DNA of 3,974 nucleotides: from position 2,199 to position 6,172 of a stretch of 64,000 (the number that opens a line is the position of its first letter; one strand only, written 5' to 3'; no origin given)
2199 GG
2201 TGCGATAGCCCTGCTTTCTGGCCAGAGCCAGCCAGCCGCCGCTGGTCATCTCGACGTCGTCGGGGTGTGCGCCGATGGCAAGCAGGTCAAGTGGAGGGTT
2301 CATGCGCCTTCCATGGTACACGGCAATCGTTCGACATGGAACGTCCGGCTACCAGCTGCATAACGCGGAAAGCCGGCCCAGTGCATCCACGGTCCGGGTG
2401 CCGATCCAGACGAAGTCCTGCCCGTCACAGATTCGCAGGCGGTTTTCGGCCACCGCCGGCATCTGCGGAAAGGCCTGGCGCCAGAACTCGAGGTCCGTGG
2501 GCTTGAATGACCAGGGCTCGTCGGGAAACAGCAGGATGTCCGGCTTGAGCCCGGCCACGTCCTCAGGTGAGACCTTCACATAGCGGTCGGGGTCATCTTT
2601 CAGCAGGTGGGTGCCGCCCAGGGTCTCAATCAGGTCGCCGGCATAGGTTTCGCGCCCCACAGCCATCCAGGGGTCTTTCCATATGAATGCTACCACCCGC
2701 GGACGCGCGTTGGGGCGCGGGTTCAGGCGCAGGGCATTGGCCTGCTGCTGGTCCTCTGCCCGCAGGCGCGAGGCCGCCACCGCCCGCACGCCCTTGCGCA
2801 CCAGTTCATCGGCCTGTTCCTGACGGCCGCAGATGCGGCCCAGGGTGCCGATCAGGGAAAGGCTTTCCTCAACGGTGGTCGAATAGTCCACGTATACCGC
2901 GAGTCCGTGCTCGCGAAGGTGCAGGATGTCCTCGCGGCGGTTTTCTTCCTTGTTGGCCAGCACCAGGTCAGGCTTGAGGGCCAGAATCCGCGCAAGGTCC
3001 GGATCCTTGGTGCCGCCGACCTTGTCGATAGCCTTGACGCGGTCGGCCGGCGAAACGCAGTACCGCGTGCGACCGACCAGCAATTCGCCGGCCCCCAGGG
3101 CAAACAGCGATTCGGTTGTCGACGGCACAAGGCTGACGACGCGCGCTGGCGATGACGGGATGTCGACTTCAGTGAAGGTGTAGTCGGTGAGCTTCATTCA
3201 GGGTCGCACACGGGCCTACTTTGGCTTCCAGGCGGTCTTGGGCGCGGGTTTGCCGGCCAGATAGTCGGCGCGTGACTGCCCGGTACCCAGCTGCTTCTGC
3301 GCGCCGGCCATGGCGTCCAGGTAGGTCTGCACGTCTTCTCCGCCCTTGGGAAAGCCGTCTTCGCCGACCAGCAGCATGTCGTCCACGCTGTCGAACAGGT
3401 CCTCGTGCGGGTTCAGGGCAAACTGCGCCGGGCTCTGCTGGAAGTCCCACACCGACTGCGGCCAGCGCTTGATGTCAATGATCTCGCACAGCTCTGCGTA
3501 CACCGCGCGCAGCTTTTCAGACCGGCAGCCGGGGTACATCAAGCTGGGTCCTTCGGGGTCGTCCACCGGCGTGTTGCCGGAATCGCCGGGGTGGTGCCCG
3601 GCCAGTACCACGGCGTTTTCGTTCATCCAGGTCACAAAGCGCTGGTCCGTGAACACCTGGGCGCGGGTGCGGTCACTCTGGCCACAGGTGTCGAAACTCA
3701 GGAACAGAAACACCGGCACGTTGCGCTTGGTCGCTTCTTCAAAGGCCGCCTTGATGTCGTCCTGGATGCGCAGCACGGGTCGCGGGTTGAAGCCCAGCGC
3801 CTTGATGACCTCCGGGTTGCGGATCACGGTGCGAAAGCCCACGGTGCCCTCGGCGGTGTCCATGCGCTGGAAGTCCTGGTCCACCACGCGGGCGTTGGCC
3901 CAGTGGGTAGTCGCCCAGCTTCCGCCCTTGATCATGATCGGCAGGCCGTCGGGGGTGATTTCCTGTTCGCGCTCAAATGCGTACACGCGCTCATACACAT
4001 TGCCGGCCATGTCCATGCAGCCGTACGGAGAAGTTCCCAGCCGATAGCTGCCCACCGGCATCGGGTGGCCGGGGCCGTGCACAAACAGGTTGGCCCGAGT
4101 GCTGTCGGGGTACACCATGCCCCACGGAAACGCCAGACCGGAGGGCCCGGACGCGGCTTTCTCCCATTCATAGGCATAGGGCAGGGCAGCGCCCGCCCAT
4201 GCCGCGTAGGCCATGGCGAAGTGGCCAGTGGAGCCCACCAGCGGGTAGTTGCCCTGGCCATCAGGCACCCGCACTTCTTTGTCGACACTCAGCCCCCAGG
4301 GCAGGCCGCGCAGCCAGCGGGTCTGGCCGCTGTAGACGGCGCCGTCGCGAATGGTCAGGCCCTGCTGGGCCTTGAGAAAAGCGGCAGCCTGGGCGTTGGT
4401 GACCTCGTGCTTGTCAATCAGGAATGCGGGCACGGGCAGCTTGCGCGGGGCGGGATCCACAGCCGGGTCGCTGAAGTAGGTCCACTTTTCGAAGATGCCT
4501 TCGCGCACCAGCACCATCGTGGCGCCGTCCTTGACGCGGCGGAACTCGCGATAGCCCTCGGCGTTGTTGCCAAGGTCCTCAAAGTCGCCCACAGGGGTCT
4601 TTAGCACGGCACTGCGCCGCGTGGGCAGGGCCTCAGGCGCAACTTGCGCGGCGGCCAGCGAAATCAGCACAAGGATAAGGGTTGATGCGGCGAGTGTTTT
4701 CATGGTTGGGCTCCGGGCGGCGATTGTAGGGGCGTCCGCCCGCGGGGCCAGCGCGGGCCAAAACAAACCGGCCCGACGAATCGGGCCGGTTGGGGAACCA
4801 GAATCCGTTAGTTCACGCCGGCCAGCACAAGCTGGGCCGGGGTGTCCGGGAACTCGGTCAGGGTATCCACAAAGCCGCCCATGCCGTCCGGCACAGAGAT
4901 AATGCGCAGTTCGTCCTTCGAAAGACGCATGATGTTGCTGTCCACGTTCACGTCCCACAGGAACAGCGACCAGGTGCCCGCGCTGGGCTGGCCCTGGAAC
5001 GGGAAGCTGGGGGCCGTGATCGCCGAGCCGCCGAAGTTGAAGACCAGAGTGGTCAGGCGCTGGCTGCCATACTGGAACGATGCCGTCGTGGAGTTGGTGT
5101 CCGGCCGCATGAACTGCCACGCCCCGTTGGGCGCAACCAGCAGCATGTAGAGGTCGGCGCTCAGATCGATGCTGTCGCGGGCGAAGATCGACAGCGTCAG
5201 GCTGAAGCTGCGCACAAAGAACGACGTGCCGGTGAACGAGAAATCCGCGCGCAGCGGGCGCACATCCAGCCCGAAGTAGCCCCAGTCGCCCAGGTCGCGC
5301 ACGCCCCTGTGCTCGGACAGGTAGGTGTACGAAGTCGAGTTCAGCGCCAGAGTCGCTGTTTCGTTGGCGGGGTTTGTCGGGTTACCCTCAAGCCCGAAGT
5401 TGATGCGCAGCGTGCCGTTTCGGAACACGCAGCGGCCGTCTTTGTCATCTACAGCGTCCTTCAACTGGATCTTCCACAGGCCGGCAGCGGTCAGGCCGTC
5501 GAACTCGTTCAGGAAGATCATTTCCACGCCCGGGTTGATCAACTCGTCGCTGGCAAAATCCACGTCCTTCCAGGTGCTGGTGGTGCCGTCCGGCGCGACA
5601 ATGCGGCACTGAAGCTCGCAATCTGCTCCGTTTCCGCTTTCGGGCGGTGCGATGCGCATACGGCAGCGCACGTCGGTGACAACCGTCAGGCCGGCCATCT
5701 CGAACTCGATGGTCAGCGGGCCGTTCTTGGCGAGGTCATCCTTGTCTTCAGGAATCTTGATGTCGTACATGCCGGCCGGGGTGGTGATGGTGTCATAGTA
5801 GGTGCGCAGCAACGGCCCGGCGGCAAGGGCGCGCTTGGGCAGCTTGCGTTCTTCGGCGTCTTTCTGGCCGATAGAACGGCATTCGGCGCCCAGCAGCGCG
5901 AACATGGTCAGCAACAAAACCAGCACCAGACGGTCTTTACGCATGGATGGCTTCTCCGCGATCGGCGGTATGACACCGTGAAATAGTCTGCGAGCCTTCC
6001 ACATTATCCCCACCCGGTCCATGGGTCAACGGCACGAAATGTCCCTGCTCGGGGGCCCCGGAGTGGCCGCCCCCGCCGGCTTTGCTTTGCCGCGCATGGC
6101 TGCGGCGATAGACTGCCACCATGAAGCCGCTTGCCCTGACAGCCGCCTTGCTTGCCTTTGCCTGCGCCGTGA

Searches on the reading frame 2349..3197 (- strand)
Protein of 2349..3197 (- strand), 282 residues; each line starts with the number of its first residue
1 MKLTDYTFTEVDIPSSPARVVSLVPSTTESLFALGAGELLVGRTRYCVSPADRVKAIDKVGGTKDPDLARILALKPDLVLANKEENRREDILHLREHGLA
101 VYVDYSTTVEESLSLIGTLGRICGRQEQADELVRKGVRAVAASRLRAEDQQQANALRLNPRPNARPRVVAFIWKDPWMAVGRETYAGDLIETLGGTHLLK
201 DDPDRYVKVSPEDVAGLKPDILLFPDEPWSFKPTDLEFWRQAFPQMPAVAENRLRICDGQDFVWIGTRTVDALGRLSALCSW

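Call 28: search_protein_families(library=pfam, proteins=[window:2349-3197:-], max_evalue=0.0001)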
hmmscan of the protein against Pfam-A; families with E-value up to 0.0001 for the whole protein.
window:2349-3197:- (282 aa): 1 family
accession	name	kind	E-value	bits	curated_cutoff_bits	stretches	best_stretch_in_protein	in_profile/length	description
PF01497.23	Peripla_BP_2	-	3e-24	86.2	27.5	1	20-259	1-233/235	Periplasmic binding protein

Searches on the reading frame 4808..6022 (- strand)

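Call 28: search_protein_families(library=pfam, proteins=[window:4808-6022:-], max_evalue=0.0001)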
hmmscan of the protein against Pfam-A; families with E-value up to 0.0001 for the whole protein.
window:4808-6022:- (404 aa): 1 family
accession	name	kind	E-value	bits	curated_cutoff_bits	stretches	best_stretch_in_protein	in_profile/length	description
PF01483.27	P_proprotein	-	4.1e-06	27.3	21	0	136-197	17-78/86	Proprotein convertase P-domain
